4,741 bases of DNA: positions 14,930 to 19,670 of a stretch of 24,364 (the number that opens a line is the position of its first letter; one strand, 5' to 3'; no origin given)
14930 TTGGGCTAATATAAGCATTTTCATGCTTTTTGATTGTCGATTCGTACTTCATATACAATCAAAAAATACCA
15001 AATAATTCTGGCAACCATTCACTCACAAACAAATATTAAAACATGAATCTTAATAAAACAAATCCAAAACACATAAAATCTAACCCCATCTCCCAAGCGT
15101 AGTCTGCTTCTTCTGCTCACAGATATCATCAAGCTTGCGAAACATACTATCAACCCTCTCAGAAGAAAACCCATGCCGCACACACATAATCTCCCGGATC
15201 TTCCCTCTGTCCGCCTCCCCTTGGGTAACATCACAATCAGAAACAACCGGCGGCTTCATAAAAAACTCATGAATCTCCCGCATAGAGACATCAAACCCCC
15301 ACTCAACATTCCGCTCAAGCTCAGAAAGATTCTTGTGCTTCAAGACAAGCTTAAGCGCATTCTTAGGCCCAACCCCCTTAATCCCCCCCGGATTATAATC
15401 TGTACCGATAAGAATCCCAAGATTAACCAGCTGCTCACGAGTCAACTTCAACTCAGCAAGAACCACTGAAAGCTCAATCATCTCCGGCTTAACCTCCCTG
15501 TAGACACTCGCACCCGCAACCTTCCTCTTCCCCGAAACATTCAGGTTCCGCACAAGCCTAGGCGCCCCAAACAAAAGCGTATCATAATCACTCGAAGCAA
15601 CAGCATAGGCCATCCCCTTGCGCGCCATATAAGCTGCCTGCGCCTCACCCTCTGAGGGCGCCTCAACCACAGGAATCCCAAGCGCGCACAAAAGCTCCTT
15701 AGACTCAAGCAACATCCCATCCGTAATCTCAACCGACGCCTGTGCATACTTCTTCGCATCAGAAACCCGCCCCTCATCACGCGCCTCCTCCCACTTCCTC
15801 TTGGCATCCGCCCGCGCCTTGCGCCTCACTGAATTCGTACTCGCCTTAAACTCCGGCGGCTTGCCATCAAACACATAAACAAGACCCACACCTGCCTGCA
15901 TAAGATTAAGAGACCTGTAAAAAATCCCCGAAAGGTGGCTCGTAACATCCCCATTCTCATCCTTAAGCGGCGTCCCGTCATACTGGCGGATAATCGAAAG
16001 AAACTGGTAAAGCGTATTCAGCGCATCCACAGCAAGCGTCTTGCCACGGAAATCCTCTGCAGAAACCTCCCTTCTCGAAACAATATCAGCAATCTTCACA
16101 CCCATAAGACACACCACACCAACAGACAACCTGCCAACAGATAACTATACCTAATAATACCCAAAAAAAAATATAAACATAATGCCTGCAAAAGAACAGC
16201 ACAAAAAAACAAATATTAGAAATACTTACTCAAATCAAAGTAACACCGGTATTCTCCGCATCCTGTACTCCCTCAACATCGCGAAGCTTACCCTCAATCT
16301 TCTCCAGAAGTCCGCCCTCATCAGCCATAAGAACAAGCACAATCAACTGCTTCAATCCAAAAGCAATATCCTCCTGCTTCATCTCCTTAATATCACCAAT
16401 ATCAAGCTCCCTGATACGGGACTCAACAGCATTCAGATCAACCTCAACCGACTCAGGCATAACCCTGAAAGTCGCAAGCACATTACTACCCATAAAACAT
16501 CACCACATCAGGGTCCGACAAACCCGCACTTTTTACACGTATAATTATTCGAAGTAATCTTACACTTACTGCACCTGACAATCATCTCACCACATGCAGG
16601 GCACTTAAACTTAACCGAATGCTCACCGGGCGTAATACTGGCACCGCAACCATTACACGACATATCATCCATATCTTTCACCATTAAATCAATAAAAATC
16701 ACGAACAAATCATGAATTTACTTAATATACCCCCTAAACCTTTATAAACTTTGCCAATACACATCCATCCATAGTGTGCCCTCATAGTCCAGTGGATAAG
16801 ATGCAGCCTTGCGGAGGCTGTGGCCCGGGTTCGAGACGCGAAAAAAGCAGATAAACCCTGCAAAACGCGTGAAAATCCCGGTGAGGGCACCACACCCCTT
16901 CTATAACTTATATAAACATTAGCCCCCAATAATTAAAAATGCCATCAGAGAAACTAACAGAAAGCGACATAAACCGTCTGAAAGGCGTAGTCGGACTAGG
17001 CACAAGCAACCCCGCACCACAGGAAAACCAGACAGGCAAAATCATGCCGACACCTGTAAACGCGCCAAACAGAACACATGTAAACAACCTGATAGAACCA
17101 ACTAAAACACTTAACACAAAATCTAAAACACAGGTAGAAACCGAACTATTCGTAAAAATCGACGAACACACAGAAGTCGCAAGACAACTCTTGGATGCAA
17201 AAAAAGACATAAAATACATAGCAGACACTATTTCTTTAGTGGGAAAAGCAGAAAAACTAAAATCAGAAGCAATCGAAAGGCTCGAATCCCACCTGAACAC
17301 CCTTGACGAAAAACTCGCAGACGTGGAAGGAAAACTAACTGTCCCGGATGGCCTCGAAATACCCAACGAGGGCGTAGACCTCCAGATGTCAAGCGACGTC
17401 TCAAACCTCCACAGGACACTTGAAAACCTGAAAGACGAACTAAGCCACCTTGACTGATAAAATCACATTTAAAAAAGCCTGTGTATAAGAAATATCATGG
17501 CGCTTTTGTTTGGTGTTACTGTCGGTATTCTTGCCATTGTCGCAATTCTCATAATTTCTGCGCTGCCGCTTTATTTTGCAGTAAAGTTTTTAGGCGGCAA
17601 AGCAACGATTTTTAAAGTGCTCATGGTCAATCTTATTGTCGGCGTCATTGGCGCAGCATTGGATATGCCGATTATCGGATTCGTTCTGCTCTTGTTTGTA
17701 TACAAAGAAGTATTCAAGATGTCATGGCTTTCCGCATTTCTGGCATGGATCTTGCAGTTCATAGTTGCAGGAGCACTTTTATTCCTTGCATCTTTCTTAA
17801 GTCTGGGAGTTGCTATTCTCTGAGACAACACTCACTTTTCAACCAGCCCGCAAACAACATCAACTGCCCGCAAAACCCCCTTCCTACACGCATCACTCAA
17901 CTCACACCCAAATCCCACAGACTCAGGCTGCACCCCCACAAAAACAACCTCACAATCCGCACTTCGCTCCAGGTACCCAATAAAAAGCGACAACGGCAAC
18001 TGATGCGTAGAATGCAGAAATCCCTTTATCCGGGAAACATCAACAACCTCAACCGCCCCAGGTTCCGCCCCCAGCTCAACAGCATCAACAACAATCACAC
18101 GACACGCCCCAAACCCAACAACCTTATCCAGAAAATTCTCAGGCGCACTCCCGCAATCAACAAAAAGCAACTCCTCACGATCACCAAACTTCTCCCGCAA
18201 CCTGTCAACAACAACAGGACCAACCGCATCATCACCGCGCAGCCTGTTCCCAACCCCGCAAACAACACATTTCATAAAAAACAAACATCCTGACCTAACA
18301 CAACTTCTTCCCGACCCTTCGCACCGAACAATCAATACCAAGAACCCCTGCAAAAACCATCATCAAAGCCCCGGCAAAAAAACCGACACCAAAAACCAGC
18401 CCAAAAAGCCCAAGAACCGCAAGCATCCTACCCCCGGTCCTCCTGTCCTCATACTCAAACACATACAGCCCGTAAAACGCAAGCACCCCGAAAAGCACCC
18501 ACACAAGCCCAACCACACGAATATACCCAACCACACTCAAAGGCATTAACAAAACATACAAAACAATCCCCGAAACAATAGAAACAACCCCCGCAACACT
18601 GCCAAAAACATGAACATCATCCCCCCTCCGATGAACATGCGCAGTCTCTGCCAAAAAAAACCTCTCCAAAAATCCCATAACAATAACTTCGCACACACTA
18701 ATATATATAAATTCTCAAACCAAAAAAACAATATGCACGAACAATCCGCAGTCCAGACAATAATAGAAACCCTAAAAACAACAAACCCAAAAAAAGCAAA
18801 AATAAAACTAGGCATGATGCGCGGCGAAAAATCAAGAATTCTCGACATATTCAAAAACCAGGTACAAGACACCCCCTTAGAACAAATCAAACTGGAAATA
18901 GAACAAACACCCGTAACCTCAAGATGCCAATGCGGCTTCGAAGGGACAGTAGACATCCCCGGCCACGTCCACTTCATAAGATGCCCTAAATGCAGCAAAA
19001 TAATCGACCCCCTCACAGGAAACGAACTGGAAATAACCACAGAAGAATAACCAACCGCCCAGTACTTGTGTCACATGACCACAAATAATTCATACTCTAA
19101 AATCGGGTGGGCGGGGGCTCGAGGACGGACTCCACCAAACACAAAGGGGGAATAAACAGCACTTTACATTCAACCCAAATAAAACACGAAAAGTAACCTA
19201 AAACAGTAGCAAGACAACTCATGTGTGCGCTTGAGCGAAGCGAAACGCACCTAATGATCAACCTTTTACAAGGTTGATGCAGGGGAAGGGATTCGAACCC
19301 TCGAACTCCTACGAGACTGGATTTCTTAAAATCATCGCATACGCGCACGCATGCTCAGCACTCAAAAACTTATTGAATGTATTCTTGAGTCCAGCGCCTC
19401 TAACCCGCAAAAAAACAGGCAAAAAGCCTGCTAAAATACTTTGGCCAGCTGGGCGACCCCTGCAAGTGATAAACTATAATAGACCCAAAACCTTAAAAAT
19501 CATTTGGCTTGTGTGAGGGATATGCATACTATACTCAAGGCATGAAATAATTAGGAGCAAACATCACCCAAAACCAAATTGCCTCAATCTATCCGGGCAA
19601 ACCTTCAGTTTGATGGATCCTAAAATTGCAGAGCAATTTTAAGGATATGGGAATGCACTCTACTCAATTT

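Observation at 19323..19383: tRNA-Leu(CAA) anticodon intron looks like a box C/D guide for 2'-O-methylation of its own C34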

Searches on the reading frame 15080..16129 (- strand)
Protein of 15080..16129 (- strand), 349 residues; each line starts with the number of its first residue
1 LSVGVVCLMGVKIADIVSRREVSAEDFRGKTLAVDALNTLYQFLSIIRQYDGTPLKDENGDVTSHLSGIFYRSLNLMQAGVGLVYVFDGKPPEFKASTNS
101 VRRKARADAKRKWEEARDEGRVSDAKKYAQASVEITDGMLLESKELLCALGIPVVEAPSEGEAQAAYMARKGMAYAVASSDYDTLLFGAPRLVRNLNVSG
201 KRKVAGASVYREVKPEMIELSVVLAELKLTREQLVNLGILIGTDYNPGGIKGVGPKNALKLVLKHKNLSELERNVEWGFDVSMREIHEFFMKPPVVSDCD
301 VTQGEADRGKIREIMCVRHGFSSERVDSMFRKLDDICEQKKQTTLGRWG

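Call 65: search_protein_families(library=pfam, proteins=[window:15080-16129:-])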
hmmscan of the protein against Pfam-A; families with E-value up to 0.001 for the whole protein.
window:15080-16129:- (349 aa): 2 families
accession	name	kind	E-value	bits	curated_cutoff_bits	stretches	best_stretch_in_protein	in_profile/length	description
PF00867.23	XPG_I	-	3.3e-28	98.4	24.9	1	151-244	1-89/89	XPG I-region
PF00752.23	XPG_N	-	2.1e-17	63.9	22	1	16-108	13-100/101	XPG N-terminal domain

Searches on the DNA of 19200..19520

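Call 64: search_rna_families(source=window, start=19200, end=19520, threshold=evalue, max_evalue=10)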
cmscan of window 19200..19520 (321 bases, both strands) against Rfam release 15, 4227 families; matches with E-value up to 10: 10.
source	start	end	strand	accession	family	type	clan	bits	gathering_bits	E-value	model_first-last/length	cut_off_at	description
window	19287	19301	+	RF04351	Plastid-psbl-rps4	Cis-reg;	-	16.9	68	0.54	10-24/53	no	Plastid-psbl-rps4 3UTR RNA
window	19350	19468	-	RF02110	DLEU2_6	Gene; lncRNA;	-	16.9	60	0.73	1-135/135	no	Deleted in lymphocytic leukemia 2 conserved region 6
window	19409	19492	-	RF02630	Hrs12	Gene; sRNA;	-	16.1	70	4.2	1-87/87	no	Hfq-regulated sRNA 12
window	19356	19439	-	RF00749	mir-208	Gene; miRNA;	-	16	56.4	0.64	1-77/77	no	mir-208 microRNA precursor family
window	19250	19340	-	RF02435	SpF41_sRNA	Gene; sRNA;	-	16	52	5.8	1-105/105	no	Streptococcus sRNA SpF41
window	19390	19424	+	RF00522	PreQ1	Cis-reg; riboswitch;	-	14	39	2.5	1-45/45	no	PreQ1 (pre queuosine) riboswitch aptamer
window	19311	19396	-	RF02788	snoTBR6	Gene; snRNA; snoRNA; CD-box;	-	13.8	37.6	7.6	1-83/83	no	Small nucleolar RNA TBR6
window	19279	19312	-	RF01684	mascRNA-menRNA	Gene;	-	12.9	42.5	7.7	1-56/56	no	MALAT1-associated small cytoplasmic RNA/MEN beta RNA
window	19407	19520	-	RF02423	Bp1_781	Gene; sRNA;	-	8.3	80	6.1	133-230/230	5'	Burkholderia sRNA Bp1_Cand871_SIPHT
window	19286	19303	-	RF00023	tmRNA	Gene;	CL00001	6.6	47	1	346-363/374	no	transfer-messenger RNA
